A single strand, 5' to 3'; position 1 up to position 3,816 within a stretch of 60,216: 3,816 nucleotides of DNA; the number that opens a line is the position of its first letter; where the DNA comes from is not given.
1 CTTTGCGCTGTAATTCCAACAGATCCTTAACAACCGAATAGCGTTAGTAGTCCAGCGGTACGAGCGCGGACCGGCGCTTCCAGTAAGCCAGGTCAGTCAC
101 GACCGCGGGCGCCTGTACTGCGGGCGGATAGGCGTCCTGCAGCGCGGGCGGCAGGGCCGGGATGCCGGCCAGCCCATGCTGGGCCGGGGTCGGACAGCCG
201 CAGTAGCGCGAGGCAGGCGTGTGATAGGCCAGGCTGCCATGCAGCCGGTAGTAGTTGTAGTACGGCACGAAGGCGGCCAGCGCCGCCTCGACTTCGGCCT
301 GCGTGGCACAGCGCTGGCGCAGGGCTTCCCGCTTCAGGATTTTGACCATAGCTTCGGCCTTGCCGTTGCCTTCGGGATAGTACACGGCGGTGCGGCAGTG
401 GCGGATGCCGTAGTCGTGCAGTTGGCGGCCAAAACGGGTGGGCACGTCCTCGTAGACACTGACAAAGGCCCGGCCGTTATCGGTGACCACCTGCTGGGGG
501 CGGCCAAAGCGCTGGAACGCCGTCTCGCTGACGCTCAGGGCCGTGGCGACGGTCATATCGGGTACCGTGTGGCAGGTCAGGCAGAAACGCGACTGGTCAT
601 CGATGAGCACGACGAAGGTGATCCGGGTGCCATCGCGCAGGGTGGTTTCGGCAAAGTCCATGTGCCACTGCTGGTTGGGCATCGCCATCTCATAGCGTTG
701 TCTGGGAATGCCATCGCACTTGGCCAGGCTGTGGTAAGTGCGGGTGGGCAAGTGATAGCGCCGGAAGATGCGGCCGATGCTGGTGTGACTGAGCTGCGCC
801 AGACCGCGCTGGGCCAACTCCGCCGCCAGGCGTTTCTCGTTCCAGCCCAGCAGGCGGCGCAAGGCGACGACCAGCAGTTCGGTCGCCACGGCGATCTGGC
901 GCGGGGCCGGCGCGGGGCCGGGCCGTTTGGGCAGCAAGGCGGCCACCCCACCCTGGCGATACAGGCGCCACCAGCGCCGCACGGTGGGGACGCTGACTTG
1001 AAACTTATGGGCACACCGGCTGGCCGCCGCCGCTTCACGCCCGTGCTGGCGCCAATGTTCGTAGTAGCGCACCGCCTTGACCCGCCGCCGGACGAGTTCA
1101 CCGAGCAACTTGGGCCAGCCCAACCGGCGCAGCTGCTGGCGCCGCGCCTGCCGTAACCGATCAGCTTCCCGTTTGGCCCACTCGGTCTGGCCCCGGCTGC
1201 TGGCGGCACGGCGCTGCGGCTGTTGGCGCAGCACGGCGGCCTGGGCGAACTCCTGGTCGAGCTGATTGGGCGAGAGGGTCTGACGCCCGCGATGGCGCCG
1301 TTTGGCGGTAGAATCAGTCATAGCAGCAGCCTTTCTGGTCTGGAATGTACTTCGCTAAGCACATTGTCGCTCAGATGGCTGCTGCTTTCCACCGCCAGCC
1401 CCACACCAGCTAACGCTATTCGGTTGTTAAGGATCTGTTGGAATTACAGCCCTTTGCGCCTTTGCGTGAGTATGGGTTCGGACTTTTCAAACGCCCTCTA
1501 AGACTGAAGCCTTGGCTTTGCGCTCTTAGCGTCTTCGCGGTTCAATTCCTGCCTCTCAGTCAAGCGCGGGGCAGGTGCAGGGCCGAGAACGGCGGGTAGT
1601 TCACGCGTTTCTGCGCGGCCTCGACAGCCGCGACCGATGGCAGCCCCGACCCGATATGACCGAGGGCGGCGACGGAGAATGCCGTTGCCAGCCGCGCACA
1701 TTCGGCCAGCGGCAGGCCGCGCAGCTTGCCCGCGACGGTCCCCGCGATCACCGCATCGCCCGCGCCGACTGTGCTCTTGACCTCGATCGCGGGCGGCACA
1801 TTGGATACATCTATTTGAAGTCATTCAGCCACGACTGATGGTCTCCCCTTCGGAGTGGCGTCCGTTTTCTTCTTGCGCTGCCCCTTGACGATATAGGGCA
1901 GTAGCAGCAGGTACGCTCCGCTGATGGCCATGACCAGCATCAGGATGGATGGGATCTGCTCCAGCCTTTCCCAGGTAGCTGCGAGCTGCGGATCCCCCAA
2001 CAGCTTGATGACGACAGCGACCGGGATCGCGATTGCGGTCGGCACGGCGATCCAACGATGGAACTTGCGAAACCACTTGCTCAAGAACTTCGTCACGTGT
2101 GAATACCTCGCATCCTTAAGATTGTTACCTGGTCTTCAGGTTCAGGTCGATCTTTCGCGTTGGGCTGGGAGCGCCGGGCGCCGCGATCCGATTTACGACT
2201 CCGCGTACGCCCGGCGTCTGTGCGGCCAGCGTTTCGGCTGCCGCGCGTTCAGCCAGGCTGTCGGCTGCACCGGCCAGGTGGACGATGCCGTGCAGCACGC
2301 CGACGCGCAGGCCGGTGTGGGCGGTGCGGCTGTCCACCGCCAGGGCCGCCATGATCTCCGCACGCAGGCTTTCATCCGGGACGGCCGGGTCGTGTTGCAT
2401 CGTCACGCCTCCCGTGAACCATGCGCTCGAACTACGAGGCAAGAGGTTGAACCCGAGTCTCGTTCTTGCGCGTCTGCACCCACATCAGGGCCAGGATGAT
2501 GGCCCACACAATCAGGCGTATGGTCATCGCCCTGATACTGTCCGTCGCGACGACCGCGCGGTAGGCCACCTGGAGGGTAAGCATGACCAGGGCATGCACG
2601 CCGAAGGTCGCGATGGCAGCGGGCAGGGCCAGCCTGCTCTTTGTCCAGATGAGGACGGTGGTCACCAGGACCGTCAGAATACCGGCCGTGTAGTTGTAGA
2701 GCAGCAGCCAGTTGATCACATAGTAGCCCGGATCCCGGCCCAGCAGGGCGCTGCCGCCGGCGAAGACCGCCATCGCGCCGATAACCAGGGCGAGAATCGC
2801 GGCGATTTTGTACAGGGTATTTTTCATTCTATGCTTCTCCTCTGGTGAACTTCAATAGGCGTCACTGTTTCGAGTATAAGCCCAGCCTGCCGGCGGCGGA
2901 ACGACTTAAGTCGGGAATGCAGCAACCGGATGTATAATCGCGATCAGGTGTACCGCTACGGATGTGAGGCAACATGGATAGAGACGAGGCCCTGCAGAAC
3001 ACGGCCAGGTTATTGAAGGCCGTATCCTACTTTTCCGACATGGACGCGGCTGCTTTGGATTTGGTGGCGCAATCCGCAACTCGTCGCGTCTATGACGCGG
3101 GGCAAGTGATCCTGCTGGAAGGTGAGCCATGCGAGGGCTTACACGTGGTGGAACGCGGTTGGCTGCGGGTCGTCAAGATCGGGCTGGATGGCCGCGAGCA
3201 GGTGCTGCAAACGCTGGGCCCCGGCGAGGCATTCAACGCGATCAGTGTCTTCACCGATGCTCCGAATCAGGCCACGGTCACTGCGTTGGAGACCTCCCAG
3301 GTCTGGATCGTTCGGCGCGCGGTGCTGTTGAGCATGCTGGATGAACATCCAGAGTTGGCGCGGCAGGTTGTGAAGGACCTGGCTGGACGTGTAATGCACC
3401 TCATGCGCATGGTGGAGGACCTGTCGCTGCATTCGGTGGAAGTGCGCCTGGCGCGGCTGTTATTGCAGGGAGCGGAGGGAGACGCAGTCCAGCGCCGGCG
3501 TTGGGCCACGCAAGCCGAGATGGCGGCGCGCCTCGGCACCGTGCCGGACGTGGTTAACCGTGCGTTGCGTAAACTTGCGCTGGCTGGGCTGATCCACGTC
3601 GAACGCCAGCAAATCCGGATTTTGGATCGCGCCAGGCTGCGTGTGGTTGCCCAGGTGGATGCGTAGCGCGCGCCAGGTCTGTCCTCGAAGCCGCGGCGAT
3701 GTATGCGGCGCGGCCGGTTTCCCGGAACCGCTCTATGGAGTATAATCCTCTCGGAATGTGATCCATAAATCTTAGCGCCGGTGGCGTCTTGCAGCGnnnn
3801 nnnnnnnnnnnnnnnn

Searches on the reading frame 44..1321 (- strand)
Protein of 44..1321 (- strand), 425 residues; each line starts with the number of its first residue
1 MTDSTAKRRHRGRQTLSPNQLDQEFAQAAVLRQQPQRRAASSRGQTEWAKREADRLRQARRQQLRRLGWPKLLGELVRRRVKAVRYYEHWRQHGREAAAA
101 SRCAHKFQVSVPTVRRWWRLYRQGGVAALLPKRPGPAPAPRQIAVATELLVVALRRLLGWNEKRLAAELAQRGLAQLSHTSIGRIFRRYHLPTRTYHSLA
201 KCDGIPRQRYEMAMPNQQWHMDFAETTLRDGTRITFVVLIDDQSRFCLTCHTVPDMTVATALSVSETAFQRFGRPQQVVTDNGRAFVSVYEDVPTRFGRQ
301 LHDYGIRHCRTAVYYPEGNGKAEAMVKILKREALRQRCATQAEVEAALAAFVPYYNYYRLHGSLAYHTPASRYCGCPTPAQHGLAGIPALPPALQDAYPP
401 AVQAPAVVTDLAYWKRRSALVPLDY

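Call 5: search_protein_families(library=pfam, proteins=[window:44-1321:-], max_evalue=0.01)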
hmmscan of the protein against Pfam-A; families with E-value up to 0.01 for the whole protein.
window:44-1321:- (425 aa): 7 families
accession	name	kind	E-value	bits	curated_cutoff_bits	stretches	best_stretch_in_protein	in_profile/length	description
PF00665.32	rve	-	5.8e-17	62.3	32.6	1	214-316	3-102/102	Integrase core domain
PF13683.12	rve_3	-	1.2e-10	41.4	26.5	1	304-369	1-67/67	Integrase core domain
PF13518.12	HTH_28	-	1.4e-10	41.5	25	1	79-136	1-51/52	Helix-turn-helix domain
PF13565.12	HTH_32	-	4.2e-10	40.5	33.7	1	113-185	1-72/73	Homeodomain-like domain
PF24764.1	rva_4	-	1.5e-06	28.5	26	1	210-293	2-83/194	Integrase core domain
PF13551.12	HTH_29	-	2.3e-05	24.8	28.1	1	101-136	16-52/64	Winged helix-turn helix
PF13333.12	rve_2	-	3.7e-05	24.2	22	1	323-370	1-49/56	Integrase core domain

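Call 8: find_encoding_contigs(protein=window:44-1321:-, flank=10000, max_places=10)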
Protein window:44-1321:- (425 aa): 10 contigs read that carry it; 8 places shown.
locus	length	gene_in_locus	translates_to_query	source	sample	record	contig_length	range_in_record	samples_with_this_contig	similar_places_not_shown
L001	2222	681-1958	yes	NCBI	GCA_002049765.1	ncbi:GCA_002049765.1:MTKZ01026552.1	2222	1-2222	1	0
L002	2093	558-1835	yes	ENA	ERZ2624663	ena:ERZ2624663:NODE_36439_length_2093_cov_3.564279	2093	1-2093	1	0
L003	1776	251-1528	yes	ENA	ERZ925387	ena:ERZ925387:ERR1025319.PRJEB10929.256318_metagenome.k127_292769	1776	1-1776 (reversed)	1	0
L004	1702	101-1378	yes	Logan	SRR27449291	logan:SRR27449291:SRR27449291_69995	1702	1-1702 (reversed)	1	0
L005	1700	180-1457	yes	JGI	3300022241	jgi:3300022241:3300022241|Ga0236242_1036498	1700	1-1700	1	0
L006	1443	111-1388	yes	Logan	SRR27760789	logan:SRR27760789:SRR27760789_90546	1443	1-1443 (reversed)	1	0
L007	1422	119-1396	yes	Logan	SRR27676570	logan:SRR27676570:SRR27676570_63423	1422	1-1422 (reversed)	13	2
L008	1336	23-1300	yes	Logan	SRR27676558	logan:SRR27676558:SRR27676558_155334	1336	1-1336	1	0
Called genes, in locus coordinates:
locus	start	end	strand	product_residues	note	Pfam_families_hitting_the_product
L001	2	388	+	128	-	?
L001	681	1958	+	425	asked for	PF13518:HTH_28, PF13333:rve_2 (faint), PF13565:HTH_32, PF00665:rve, PF24764:rva_4 (weak), PF13683:rve_3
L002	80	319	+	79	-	PF00294:PfkB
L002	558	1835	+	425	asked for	PF13518:HTH_28, PF13333:rve_2 (faint), PF13565:HTH_32, PF00665:rve, PF24764:rva_4 (weak), PF13683:rve_3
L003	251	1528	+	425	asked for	PF13518:HTH_28, PF13333:rve_2 (faint), PF13565:HTH_32, PF00665:rve, PF24764:rva_4 (weak), PF13683:rve_3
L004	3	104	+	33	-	?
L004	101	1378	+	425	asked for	PF13518:HTH_28, PF13333:rve_2 (faint), PF13565:HTH_32, PF00665:rve, PF24764:rva_4 (weak), PF13683:rve_3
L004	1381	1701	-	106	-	?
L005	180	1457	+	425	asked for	PF13518:HTH_28, PF13333:rve_2 (faint), PF13565:HTH_32, PF00665:rve, PF24764:rva_4 (weak), PF13683:rve_3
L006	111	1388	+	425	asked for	PF13518:HTH_28, PF13333:rve_2 (faint), PF13565:HTH_32, PF00665:rve, PF24764:rva_4 (weak), PF13683:rve_3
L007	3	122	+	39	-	?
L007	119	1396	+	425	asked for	PF13518:HTH_28, PF13333:rve_2 (faint), PF13565:HTH_32, PF00665:rve, PF24764:rva_4 (weak), PF13683:rve_3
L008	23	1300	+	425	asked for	PF13518:HTH_28, PF13333:rve_2 (faint), PF13565:HTH_32, PF00665:rve, PF24764:rva_4 (weak), PF13683:rve_3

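Call 44: search_protein_families(library=phrogs, proteins=[window:44-1321:-], max_evalue=0.001)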
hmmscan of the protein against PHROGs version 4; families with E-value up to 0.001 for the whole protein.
window:44-1321:- (425 aa): 5 families
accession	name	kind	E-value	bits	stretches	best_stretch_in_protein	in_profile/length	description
phrog_8463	-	integration and excision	2.2e-45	156.2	1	88-380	14-309/380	transposase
phrog_157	-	integration and excision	2e-28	100.8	1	78-371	196-482/580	transposase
phrog_956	-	integration and excision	3.8e-24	86.5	1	207-372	33-197/436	transposase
phrog_310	-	integration and excision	4.2e-19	69.8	1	18-371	55-459/696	transposase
phrog_1157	-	integration and excision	4.7e-09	36.9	1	100-362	20-284/422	transposase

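Call 61: search_protein_families(library=ncbifam, proteins=[window:44-1321:-], max_evalue=0.00001)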
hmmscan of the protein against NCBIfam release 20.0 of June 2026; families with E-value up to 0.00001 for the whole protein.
window:44-1321:- (425 aa): 6 families
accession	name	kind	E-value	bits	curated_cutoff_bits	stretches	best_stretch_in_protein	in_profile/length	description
NF033577.2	transpos_IS481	equivalog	1.5e-59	201.8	224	1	95-373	11-284/284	IS481 family transposase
NF033516.0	transpos_IS3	equivalog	6.8e-30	104.5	160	1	39-371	53-367/369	IS3 family transposase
NF033546.1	transpos_IS21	equivalog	4.8e-18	65.7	160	1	91-364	2-274/294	IS21 family transposase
NF033594.2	transpos_ISNCY_2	equivalog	5.6e-15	55.4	250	1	98-329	11-246/368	ISNCY family transposase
NF033545.0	transpos_IS630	equivalog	8.6e-12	45.1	100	1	102-204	17-124/299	IS630 family transposase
NF006918.0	PRK09409.1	subfamily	1.1e-07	31.8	597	1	145-370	59-282/301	IS2 transposase TnpB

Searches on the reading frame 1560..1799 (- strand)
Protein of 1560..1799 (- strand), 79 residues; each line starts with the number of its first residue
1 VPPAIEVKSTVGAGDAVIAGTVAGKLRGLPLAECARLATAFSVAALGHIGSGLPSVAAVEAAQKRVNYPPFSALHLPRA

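Call 6: search_protein_families(library=pfam, proteins=[window:1560-1799:-], max_evalue=0.01)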
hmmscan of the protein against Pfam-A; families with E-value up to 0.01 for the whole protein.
window:1560-1799:- (79 aa): 1 family
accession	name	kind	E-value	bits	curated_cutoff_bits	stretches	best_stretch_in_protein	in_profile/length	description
PF00294.29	PfkB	-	4.1e-11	43.2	25.8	1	3-54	247-298/302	pfkB family carbohydrate kinase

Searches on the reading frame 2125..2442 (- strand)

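Call 6: search_protein_families(library=pfam, proteins=[window:2125-2442:-], max_evalue=0.01)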
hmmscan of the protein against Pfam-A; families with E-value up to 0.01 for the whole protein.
window:2125-2442:- (105 aa): 1 family
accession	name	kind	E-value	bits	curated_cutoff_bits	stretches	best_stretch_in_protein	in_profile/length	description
PF04972.22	BON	-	3e-13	50.3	27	1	23-87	2-66/69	BON domain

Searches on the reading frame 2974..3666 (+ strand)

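Call 6: search_protein_families(library=pfam, proteins=[window:2974-3666:+], max_evalue=0.01)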
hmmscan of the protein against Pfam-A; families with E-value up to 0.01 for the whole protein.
window:2974-3666:+ (230 aa): 4 families
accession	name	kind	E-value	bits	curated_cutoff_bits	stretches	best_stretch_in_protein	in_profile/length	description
PF00027.35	cNMP_binding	-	5.2e-23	81.3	27.5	1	38-125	2-89/89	Cyclic nucleotide-binding domain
PF13545.12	HTH_Crp_2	-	1.6e-12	47.6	27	1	158-223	2-68/70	Crp-like helix-turn-helix domain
PF12802.13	MarR_2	-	0.0025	18.4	27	1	178-212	21-55/61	MarR family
PF13412.12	HTH_24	-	0.0064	16.5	21.9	0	178-207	18-47/48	Winged helix-turn-helix DNA-binding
